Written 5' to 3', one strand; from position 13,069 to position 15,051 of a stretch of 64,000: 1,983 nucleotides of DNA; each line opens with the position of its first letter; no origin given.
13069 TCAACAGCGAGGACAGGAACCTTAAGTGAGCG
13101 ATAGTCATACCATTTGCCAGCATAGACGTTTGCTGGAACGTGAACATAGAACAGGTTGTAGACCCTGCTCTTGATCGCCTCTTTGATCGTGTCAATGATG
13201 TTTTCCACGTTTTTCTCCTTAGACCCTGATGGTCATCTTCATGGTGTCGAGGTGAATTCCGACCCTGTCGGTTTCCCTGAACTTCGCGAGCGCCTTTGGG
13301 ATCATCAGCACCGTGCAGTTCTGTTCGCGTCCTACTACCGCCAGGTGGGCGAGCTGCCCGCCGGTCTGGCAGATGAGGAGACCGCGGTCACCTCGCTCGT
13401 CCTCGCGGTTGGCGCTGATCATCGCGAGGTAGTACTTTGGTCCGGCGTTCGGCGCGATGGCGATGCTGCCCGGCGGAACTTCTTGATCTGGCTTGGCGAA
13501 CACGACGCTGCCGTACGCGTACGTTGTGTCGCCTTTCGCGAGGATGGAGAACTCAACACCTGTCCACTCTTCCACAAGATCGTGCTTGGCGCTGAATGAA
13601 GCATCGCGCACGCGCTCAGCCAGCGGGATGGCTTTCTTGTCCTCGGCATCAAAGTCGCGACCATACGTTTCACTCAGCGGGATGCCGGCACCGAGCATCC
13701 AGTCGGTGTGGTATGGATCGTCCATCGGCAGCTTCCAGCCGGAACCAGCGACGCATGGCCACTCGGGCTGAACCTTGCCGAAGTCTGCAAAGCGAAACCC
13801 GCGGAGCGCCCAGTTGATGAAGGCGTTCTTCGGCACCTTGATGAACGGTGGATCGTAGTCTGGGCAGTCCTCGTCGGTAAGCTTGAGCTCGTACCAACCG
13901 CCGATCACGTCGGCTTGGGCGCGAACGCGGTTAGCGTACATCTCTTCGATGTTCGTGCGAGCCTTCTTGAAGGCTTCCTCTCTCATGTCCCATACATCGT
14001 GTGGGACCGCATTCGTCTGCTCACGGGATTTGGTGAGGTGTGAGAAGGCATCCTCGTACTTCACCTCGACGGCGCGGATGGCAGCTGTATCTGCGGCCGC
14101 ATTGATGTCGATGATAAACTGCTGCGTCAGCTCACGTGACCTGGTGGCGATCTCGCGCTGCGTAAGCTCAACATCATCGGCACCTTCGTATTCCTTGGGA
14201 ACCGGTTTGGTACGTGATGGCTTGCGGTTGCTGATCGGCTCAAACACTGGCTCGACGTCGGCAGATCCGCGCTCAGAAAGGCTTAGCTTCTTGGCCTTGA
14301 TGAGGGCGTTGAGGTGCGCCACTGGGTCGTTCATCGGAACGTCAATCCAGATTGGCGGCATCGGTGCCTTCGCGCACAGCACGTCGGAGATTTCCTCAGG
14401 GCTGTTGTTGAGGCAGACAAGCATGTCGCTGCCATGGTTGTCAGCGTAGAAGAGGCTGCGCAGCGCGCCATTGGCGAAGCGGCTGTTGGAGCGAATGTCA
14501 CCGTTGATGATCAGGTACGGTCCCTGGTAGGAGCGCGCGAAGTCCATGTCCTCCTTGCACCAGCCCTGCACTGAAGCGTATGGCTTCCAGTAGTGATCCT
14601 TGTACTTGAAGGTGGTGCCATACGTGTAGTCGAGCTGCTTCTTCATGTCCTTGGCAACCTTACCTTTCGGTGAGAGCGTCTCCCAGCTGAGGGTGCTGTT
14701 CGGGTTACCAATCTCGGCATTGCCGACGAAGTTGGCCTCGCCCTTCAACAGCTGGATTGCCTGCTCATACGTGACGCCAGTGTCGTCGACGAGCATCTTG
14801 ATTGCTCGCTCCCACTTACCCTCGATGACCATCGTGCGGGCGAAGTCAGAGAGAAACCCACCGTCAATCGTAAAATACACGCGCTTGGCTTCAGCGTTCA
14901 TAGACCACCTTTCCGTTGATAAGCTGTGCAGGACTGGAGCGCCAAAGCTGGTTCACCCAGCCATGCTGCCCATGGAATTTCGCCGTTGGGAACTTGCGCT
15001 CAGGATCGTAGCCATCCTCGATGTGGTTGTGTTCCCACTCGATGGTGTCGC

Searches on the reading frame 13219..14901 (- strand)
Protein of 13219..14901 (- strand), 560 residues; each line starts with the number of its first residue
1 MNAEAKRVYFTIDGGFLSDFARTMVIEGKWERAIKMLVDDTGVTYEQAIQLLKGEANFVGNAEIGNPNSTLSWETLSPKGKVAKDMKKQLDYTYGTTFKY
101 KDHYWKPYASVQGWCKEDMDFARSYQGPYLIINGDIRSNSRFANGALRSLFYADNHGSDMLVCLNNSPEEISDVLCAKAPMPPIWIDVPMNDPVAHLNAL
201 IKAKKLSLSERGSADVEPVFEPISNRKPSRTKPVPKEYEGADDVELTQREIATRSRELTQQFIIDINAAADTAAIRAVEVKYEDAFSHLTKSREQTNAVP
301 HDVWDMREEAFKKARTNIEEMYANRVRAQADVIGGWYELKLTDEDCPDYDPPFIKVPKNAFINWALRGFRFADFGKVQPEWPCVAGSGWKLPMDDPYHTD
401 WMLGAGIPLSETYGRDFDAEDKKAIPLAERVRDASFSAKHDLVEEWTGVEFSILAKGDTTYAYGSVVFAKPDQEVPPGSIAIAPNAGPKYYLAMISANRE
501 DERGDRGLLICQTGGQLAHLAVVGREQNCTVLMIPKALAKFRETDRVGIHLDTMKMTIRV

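Call 23: search_protein_families(library=pfam, proteins=[window:13219-14901:-], max_evalue=0.001)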
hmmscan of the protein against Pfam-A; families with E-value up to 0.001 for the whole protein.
window:13219-14901:- (560 aa): 0 families

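Call 25: search_protein_families(library=phrogs, proteins=[window:13219-14901:-], max_evalue=0.001)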
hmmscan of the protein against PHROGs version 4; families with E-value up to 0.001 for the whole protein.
window:13219-14901:- (560 aa): 2 families
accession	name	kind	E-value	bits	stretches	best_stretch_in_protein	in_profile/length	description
phrog_11532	-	unknown function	1.1e-48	167.2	2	311-556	341-562/586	-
phrog_14051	-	unknown function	0.00069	20.5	0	148-187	9-48/75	-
